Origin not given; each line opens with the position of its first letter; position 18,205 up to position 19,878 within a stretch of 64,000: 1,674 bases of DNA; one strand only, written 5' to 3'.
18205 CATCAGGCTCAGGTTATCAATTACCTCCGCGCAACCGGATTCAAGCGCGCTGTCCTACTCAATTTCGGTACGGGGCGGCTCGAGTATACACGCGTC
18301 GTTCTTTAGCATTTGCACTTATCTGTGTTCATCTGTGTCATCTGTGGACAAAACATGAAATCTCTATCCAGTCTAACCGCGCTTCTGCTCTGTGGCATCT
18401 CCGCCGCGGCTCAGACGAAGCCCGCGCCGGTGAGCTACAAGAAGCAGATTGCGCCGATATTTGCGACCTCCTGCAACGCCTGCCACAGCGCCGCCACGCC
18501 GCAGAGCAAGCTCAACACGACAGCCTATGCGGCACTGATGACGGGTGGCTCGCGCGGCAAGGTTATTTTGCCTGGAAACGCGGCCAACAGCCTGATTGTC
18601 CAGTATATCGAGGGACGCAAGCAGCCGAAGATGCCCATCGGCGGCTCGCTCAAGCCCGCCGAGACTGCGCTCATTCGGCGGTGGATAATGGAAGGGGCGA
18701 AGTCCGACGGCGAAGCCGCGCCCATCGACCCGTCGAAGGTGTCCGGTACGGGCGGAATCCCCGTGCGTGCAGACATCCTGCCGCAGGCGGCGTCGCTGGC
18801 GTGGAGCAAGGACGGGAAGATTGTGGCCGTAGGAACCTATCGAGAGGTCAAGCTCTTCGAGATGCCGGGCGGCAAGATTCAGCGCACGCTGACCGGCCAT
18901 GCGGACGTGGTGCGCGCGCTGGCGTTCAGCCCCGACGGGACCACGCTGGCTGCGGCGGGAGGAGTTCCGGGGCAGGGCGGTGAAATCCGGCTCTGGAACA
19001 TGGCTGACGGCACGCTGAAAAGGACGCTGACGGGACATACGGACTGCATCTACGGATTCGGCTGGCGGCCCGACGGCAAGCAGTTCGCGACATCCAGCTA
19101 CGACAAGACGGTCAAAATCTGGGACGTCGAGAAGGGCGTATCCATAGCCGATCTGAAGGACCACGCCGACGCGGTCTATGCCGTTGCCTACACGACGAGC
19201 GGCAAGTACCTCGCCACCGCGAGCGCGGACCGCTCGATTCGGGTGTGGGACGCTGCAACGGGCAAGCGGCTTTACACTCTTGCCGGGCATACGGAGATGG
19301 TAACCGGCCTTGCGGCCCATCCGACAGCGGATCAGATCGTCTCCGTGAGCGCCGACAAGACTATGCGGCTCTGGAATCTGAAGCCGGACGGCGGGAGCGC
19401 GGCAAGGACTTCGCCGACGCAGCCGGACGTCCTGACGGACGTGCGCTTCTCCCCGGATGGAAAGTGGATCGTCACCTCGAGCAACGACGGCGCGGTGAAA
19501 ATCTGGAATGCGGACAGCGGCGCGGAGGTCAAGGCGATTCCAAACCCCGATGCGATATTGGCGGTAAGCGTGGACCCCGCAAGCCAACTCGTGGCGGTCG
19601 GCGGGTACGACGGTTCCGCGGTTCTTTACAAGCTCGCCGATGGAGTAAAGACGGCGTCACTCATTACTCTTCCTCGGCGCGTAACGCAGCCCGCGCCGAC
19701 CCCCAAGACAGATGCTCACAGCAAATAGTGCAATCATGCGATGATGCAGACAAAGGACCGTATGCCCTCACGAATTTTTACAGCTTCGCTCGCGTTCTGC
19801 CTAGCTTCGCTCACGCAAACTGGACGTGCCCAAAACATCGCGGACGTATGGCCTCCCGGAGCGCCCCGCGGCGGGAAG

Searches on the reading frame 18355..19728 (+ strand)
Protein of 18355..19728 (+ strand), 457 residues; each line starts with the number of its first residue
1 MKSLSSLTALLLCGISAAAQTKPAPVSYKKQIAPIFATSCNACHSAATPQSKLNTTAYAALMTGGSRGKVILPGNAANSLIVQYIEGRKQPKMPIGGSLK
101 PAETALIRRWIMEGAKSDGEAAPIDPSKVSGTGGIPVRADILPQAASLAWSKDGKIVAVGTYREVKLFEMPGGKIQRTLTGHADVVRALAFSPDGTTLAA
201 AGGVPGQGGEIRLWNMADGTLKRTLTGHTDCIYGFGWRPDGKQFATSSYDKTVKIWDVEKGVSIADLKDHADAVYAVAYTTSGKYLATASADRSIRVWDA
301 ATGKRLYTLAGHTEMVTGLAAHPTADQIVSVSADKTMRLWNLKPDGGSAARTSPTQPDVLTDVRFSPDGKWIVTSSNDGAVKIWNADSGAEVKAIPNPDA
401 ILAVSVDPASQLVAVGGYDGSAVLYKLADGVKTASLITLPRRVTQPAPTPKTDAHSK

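Call 4: search_protein_families(library=ncbifam, proteins=[window:18355-19728:+], max_evalue=0.01)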
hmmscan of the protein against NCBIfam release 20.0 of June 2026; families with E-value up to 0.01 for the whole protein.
window:18355-19728:+ (457 aa): 4 families
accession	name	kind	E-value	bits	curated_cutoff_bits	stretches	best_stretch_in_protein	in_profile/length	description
NF053518.1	DipepPtdsDpp5Prph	equivalog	7.7e-05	21.4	900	0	276-374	25-122/655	dipeptidyl-peptidase Dpp5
NF047812.1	LIC11213_lipo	equivalog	0.00019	21.6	100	1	20-87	33-94/118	LIC11213 family lipoprotein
TIGR02800.1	propeller_TolB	equivalog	0.00097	18.2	343.15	0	178-245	229-294/418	Tol-Pal system beta propeller repeat protein TolB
TIGR03300.1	assembly_YfgL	equivalog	0.0079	14.9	285.2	0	267-429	51-209/377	outer membrane protein assembly factor BamB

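Call 5: search_protein_families(library=pfam, proteins=[window:18355-19728:+], max_evalue=0.01)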
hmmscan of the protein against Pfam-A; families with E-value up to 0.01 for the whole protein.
window:18355-19728:+ (457 aa): 53 families (the best 25 are shown)
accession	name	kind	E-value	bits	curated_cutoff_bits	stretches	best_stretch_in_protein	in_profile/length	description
PF25174.1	Beta-prop_THOC3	-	8.3e-68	228.8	305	3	145-309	91-251/272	THOC3 beta-propeller domain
PF25175.1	Beta-prop_WDR5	-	3.8e-58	197.5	250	2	221-416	2-197/296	WDR5 beta-propeller domain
PF00400.38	WD40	-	6.8e-58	191.1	27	5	219-257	1-39/39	WD domain, G-beta repeat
PF25173.1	Beta-prop_WDR3_1st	-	3.3e-52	177.3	154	3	208-342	50-184/184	WDR3 first beta-propeller domain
PF24814.1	WD40_Prp19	-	8.6e-49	166.5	320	3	241-395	19-173/281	Prp19 WD40 domain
PF24817.1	WD40_WDHD1_1st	-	7.6e-38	130.8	109.9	3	145-264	49-163/291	WDHD1 first WD40 domain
PF23414.1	Beta-prop_EML_2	-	3.4e-35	122.1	90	3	316-434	1-117/266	Echinoderm microtubule-associated protein second beta-propeller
PF24807.1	WD40_CDC20-Fz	-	2.3e-34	119.5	200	2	146-384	55-292/292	CDC20/Fizzy WD40 domain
PF25172.1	Beta-prop_WDR3_2nd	-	1.6e-33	116.6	140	3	147-300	138-288/293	WDR3 second beta-propeller domain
PF25168.1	Beta-prop_WDR36-Utp21_2nd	-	9.7e-30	104.4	84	3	356-420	239-303/335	WDR36/Utp21 second beta-propeller domain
PF24796.1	WDR55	-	1.8e-28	99.9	200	2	222-388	46-210/296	WDR55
PF24105.1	Beta-prop_CAF1B_HIR1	-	1.2e-27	97.3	80.5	2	222-304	123-205/383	CAF1B/HIR1 beta-propeller domain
PF24782.2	WD40_MABP1-WDR62_2nd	-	1.5e-26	93.6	290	2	239-342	235-341/341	MABP1/WDR62 second WD40 domain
PF25391.1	WD40_Gbeta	-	8.9e-26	91.1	150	2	152-341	153-340/340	G protein beta WD-40 repeat protein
PF24805.1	EIF3I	-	1.1e-24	87.6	200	3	267-343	6-82/324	EIF3I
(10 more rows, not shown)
